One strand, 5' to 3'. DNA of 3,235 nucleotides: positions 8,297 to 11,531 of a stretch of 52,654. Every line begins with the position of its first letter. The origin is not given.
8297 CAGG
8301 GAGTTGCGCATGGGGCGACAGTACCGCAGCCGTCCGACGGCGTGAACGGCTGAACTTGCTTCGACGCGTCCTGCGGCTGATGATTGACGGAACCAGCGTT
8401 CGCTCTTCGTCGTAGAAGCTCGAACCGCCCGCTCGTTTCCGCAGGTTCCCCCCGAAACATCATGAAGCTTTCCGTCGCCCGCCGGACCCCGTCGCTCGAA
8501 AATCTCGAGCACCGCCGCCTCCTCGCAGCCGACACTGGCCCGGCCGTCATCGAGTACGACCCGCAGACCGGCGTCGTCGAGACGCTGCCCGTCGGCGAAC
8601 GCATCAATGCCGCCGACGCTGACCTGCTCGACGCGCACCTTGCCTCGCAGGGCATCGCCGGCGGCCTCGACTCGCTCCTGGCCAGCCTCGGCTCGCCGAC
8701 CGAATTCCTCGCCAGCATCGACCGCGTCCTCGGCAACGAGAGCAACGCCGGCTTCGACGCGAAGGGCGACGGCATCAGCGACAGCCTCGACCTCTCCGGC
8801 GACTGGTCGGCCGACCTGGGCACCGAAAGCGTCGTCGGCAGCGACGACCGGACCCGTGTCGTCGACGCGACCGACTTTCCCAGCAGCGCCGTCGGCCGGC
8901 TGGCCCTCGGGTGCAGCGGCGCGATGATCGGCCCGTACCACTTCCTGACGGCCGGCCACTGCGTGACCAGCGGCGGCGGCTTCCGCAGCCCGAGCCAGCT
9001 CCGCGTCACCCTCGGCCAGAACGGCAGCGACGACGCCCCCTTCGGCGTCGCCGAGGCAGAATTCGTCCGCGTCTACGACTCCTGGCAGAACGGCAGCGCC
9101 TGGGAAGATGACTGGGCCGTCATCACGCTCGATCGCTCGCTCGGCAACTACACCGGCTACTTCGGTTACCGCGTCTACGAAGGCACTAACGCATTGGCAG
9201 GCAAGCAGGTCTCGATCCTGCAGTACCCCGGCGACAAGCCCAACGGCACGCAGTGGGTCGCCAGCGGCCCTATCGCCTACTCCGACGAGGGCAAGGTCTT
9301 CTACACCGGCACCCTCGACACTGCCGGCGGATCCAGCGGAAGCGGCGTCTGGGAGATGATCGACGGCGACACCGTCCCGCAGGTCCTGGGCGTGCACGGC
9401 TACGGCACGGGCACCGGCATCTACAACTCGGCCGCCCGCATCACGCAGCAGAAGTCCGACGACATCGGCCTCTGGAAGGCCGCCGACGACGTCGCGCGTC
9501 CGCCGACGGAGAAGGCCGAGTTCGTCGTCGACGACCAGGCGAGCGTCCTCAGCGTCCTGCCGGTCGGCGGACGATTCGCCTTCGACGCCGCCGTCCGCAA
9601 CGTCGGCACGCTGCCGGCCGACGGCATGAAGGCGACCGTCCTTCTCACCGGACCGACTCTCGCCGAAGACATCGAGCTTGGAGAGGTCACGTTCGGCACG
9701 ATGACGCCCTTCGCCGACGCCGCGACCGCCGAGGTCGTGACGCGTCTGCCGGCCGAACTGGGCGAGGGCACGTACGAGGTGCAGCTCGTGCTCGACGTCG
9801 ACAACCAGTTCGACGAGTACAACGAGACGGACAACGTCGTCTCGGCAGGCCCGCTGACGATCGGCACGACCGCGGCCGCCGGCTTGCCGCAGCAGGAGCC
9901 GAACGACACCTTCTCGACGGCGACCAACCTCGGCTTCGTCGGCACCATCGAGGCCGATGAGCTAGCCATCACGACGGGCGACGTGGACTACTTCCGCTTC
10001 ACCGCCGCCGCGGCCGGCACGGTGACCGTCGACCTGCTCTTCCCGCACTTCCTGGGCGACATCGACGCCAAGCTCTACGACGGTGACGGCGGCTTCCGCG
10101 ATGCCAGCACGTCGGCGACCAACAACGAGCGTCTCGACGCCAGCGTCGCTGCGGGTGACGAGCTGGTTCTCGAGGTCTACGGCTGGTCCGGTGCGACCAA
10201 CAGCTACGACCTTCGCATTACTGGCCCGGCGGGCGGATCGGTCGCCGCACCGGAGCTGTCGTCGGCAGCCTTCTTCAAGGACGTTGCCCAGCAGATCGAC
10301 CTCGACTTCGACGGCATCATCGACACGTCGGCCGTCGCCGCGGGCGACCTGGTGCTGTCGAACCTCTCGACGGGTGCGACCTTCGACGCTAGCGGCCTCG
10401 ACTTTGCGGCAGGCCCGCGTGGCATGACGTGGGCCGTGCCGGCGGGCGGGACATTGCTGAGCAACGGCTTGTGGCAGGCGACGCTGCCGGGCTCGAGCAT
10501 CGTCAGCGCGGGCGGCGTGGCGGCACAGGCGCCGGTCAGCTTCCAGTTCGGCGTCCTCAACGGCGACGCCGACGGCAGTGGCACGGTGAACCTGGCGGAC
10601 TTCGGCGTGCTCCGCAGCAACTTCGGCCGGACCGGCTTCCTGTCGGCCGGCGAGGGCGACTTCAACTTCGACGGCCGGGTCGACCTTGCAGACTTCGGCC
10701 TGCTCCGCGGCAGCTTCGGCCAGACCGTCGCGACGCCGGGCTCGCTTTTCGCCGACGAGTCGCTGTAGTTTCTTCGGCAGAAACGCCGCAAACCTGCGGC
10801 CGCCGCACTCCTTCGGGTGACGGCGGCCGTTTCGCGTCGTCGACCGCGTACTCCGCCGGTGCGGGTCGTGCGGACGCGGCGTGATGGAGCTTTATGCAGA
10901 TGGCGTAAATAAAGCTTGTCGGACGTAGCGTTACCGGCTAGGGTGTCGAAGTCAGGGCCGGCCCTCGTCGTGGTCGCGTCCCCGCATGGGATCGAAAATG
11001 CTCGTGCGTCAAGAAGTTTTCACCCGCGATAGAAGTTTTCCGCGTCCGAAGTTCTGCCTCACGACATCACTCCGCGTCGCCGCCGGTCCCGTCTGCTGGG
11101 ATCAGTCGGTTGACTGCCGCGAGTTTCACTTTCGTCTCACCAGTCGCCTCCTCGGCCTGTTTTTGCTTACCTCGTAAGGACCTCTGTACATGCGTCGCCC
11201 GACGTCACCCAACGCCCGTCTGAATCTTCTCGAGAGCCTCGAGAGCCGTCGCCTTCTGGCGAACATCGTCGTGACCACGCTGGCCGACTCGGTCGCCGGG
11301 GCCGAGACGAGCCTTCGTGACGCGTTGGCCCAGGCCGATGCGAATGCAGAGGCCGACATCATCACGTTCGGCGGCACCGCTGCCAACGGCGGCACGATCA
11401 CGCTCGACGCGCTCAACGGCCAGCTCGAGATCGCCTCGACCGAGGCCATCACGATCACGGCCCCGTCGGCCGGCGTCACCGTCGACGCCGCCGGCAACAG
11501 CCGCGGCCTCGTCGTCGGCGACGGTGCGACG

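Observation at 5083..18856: Five clustered secreted-enzyme genes share a short N-terminal leader L-E-x-R-R-[LMH]-L-[AS] that is neither Sec- nor Tat-like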

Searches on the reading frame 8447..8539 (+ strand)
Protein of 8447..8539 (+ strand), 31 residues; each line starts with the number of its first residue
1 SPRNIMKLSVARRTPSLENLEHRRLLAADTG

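Call 35: search_protein_representatives(alignment_id=A1)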
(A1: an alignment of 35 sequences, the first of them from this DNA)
Query: 35 sequences, 28 profile positions. Proteins with E-value up to 0.001 (for the whole library): 8; up to 1e-10: 0; up to 1e-30: 0. The best 8 are listed.
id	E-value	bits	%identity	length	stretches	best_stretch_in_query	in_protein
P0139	4.5e-06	42.2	-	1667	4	10-27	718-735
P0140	1.4e-04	37.4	-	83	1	1-28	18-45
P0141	3.4e-04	36.2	-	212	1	1-27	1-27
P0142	4.2e-04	35.9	-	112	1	1-27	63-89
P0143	5.2e-04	35.7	-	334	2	6-28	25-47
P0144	6.2e-04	35.4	-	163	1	1-27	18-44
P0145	7.5e-04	35.1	-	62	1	2-28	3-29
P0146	7.6e-04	35.1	-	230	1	1-27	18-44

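Call 37: search_protein_families(library=ncbifam, proteins=[P0140, P0141, P0143, P0144, P0145, P0146], max_evalue=10)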
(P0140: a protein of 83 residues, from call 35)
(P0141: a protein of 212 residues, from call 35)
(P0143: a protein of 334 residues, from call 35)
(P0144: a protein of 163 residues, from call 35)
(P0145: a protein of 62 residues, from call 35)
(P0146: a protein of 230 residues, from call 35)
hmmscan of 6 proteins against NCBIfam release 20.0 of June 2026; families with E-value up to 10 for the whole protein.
P0140 (83 aa): 1 family
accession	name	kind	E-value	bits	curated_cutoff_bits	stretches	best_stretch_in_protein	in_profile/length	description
NF012209.1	LEPR-8K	domain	2.7e-08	33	17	1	30-48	2-20/24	LEPR-XLL domain-containing protein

P0141 (212 aa): 1 family
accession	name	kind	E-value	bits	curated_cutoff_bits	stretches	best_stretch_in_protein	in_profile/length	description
NF012209.1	LEPR-8K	domain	1.2e-05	24.8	17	1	13-29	2-18/24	LEPR-XLL domain-containing protein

P0143 (334 aa): 1 family
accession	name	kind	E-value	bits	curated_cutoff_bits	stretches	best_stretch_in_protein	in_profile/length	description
NF012209.1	LEPR-8K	domain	9.1e-11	40.9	17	2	31-51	1-21/24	LEPR-XLL domain-containing protein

P0144 (163 aa): 1 family
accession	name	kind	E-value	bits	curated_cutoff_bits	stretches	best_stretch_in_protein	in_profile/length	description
NF012209.1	LEPR-8K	domain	7.1e-07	28.6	17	1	30-47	2-19/24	LEPR-XLL domain-containing protein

P0145 (62 aa): 4 families
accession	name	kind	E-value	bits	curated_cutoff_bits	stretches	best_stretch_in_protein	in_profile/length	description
NF043017.1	DimsulpropLyDddP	equivalog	0.0022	16.8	600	1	29-53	415-439/443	dimethylsulfonioproprionate lyase DddP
NF008131.0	PRK10879.1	equivalog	0.0032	16.3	465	1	28-49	398-419/438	Xaa-Pro aminopeptidase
NF007310.0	PRK09795.1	equivalog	0.02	13.7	393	1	27-56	328-357/361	aminopeptidase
NF010133.0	PRK13607.1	equivalog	0.22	10.3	339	1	30-49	419-438/443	Xaa-Pro dipeptidase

P0146 (230 aa): 1 family
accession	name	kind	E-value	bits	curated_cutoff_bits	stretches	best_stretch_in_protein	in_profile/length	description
NF012209.1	LEPR-8K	domain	3e-07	29.8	17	1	30-47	2-19/24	LEPR-XLL domain-containing protein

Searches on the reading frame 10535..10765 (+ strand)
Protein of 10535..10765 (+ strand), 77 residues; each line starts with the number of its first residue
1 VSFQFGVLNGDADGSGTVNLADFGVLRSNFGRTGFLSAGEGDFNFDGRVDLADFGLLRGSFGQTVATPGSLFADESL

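Call 44: find_homologous_proteins(query=A2, max_evalue=0.001)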
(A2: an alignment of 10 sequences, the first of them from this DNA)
Query A2 (10 sequences) (77 aa, profile of the alignment): 182 proteins with E <= 0.001 among 4734 candidates; the best 120 are listed.
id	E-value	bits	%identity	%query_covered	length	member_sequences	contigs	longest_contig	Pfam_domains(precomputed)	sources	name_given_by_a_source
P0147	4.2e-25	105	39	86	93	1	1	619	-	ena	-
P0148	1.2e-24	104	39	97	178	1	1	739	PF00404.25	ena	-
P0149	3.6e-24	102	49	82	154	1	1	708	PF00404.25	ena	-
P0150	5.5e-24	102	50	83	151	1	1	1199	PF00404.25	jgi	jgi:hypothetical protein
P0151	7.1e-24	101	40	94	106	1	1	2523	-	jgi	jgi:hypothetical protein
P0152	9.5e-24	101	58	81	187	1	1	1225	PF00404.25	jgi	jgi:hypothetical protein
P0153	1.3e-23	101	38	94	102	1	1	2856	-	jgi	jgi:hypothetical protein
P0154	2.2e-23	100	34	77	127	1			-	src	-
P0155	2.7e-23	99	47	86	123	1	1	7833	PF00404.25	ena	-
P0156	3.2e-23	99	46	87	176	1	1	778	-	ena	-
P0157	5.1e-23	99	41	90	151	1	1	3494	-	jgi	jgi:hypothetical protein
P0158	5.5e-23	98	42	90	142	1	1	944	-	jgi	jgi:hypothetical protein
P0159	1.2e-22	97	42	83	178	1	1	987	PF13205.13,PF00404.25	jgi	jgi:hypothetical protein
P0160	1.2e-22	97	49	91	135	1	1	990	PF00404.25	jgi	jgi:hypothetical protein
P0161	1.4e-22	97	56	82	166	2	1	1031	PF00404.25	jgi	jgi:hypothetical protein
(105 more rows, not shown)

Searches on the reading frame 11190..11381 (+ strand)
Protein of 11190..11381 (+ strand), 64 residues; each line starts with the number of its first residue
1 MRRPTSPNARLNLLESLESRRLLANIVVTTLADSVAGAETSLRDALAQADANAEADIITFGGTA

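Call 5: search_protein_families(library=pfam, proteins=[window:11190-11381:+], max_evalue=10)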
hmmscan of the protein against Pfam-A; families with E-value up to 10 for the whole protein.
seq(64 aa): 1 family
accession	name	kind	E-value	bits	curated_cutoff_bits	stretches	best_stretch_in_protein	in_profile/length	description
PF07595.18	Planc_extracel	-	0.00062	19.8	25.5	1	13-24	6-17/20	Planctomycete extracellular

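Call 6: search_protein_families(library=ncbifam, proteins=[window:11190-11381:+], max_evalue=10)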
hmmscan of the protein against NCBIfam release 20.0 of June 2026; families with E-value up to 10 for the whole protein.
seq(64 aa): 1 family
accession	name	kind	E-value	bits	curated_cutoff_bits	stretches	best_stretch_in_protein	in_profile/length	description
TIGR04214.1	CSLREA_Nterm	domain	0.00094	19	25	1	26-47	1-24/27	CSLREA domain-containing protein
